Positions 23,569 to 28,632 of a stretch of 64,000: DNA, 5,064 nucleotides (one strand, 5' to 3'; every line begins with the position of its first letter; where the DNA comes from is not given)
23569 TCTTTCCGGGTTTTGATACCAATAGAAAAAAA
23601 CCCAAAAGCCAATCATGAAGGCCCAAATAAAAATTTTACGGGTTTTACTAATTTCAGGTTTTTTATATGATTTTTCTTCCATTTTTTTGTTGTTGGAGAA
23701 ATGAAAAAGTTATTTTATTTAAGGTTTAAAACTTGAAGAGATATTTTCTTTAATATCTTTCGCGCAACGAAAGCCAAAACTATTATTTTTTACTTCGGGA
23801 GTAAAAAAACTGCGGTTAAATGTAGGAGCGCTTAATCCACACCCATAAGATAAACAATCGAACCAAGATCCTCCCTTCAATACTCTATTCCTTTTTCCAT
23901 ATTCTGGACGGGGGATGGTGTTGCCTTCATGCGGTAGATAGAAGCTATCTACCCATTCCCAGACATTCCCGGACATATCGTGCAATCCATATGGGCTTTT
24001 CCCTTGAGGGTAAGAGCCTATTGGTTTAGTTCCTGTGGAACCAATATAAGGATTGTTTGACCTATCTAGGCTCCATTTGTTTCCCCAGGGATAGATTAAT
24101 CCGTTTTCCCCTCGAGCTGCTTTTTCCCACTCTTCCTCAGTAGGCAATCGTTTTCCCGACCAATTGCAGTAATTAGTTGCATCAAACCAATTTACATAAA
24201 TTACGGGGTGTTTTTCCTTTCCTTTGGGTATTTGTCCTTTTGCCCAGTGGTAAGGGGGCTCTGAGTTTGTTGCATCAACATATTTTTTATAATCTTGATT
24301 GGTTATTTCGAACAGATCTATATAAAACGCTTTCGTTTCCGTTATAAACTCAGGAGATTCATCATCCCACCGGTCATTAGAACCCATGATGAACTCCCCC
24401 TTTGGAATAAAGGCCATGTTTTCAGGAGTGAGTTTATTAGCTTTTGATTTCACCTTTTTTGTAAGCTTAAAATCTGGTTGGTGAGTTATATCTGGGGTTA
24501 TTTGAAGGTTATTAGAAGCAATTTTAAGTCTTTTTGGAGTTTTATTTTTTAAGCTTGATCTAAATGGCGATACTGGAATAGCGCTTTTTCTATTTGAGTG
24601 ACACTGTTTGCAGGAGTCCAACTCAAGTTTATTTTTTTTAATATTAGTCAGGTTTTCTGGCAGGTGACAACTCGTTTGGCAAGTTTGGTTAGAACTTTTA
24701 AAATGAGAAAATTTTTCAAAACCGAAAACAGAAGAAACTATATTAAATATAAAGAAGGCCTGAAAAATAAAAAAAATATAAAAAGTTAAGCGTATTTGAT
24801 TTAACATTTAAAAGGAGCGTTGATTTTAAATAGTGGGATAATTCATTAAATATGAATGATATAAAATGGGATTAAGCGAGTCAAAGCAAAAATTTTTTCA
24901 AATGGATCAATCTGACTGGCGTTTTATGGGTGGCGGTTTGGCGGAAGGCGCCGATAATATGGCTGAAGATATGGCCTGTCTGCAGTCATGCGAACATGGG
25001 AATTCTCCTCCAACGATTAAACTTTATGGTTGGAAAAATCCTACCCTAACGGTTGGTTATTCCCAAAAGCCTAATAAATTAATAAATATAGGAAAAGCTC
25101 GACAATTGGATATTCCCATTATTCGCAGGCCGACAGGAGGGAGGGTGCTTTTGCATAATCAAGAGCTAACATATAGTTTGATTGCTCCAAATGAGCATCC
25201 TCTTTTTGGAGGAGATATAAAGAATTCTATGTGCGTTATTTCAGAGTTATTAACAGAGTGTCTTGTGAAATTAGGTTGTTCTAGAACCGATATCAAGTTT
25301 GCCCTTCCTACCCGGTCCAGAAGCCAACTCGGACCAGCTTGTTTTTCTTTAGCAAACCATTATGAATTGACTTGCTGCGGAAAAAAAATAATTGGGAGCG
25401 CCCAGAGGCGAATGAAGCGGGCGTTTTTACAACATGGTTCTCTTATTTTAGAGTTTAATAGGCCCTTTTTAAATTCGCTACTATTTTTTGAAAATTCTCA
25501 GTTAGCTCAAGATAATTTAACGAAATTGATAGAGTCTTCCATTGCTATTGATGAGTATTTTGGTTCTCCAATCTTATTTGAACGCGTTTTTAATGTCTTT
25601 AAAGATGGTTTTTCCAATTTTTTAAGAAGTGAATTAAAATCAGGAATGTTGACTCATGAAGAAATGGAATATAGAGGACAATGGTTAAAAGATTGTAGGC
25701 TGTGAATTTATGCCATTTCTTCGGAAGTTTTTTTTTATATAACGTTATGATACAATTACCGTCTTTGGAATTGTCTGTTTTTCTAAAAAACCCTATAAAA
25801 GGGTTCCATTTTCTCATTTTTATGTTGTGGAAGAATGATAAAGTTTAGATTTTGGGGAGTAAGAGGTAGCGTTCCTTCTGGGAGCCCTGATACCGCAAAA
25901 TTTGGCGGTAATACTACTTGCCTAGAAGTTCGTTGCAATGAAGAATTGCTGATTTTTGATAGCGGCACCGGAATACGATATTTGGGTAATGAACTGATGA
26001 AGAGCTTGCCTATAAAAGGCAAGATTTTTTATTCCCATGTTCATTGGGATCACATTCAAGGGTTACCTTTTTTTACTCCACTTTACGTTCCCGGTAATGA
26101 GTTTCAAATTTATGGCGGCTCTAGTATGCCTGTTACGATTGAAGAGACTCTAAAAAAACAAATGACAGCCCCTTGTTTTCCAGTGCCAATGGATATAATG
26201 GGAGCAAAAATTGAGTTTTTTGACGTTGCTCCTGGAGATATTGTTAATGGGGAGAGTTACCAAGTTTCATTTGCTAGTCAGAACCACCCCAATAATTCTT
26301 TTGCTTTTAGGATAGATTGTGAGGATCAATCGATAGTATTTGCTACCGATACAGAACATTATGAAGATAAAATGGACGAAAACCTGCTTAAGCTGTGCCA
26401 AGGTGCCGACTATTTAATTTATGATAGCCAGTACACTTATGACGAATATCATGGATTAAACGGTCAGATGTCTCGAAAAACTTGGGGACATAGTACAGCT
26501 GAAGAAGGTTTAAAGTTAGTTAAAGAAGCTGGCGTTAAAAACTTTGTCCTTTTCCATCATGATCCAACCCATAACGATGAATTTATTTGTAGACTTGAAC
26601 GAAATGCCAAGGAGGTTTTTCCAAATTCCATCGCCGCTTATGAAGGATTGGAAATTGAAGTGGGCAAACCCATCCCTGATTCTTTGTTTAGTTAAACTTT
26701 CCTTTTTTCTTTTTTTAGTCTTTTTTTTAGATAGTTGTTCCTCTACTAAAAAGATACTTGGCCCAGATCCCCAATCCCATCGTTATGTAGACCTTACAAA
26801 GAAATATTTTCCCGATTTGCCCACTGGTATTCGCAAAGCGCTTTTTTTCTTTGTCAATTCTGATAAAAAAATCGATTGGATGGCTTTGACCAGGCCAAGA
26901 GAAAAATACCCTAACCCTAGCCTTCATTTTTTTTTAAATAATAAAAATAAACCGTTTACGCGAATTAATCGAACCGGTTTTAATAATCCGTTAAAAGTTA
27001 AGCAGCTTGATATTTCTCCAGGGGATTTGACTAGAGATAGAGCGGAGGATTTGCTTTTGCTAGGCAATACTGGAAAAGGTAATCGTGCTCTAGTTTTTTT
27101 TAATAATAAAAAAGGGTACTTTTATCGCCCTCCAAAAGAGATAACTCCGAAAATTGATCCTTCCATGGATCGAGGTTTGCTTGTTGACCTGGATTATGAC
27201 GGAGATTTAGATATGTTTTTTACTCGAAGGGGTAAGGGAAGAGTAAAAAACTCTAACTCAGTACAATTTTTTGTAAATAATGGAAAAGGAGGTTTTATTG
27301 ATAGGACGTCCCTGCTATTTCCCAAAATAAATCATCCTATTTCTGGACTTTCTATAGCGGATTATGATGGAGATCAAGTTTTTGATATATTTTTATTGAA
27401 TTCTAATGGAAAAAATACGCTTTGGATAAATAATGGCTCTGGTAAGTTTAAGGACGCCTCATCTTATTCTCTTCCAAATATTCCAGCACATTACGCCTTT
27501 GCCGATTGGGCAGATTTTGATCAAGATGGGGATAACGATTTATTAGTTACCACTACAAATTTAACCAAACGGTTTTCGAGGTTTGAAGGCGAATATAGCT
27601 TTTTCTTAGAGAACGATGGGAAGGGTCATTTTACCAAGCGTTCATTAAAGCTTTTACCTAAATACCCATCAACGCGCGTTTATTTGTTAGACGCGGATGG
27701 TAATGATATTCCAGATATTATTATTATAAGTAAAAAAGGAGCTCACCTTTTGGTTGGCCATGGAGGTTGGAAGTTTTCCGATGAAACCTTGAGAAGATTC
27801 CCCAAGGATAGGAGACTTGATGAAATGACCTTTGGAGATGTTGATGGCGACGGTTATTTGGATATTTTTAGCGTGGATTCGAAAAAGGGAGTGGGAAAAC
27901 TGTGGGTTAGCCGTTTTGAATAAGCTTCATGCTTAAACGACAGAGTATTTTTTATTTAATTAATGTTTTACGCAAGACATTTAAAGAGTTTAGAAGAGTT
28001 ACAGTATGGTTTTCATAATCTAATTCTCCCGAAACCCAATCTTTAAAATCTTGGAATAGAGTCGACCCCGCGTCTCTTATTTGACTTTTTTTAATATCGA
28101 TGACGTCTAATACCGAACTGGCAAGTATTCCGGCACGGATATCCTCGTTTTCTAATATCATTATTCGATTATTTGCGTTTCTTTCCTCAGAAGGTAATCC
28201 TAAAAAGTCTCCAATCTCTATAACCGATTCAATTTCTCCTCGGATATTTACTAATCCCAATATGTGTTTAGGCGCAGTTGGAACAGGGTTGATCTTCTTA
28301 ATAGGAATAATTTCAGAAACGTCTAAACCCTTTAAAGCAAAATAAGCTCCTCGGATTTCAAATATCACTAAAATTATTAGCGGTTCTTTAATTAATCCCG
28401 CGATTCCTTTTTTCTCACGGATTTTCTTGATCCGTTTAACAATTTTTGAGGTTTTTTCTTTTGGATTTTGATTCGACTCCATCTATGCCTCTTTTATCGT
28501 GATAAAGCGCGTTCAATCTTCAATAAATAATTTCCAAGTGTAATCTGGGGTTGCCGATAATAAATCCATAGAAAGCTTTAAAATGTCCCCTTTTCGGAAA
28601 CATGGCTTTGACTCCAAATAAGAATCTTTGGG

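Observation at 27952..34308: Co-directional module of exported NHL propeller, two RNI/NLR-type LRR proteins and a lipoprotein caspase, ending in a CheW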

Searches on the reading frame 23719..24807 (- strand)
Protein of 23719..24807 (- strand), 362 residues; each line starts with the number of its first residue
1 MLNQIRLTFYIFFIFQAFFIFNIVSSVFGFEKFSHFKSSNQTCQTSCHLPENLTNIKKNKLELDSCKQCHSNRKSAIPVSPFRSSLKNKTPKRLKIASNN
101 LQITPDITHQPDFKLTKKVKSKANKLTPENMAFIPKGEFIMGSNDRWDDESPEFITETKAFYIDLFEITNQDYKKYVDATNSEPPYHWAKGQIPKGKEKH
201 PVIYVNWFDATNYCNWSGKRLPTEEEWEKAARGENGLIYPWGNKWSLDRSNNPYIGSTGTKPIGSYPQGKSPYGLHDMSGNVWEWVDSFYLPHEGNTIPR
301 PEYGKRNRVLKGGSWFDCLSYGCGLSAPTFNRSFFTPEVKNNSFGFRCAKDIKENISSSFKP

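Call 3: search_protein_families(library=pfam, proteins=[window:23719-24807:-], max_evalue=0.01)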
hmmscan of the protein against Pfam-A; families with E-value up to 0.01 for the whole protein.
window:23719-24807:- (362 aa): 2 families
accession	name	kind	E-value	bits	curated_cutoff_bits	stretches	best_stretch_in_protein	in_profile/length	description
PF03781.23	FGE-sulfatase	-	5.9e-53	180.6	23.3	1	129-350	3-255/255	Sulfatase-modifying factor enzyme 1-like domain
PF22113.1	Mtrc-MtrF_II-IV_dom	-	0.0069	16.4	30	1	39-76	5-41/176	Outer membrane cytochrome MtrC/MtrF-like, domains II/IV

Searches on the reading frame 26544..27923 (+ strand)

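Call 3: search_protein_families(library=pfam, proteins=[window:26544-27923:+], max_evalue=0.01)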
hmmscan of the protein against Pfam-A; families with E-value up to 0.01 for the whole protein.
window:26544-27923:+ (459 aa): 2 families
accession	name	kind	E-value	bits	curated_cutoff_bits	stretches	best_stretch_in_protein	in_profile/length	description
PF13517.12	FG-GAP_3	-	2e-37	128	26.9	4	273-335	1-61/61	FG-GAP-like repeat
PF01839.29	FG-GAP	-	0.00025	21.3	22.1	0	429-441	6-18/37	FG-GAP repeat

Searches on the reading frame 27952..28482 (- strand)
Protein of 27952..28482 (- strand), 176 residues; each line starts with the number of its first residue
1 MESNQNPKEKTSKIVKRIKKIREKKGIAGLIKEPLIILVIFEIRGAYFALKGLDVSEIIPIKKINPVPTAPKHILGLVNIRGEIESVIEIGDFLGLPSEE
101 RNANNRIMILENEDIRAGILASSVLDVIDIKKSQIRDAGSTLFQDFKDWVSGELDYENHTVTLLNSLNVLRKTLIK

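Call 3: search_protein_families(library=pfam, proteins=[window:27952-28482:-], max_evalue=0.01)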
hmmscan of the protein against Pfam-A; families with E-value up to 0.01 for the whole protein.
window:27952-28482:- (176 aa): 1 family
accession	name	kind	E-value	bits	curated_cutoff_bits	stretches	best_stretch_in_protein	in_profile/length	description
PF01584.24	CheW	-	9.9e-25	87.2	23.5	1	39-170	3-134/138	CheW-like domain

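Call 30: search_protein_families(library=ncbifam, proteins=[window:27952-28482:-], max_evalue=0.01)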
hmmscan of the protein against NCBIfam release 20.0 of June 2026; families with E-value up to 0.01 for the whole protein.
window:27952-28482:- (176 aa): 1 family
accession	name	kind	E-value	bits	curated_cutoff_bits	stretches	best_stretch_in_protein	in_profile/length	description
NF007903.0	PRK10612.1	equivalog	3.2e-06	27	260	1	39-139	20-120/167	chemotaxis protein CheW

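Call 31: search_protein_families(library=padloc, proteins=[window:27952-28482:-], max_evalue=0.01)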
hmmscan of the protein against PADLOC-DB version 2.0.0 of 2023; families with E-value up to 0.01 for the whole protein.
window:27952-28482:- (176 aa): 0 families
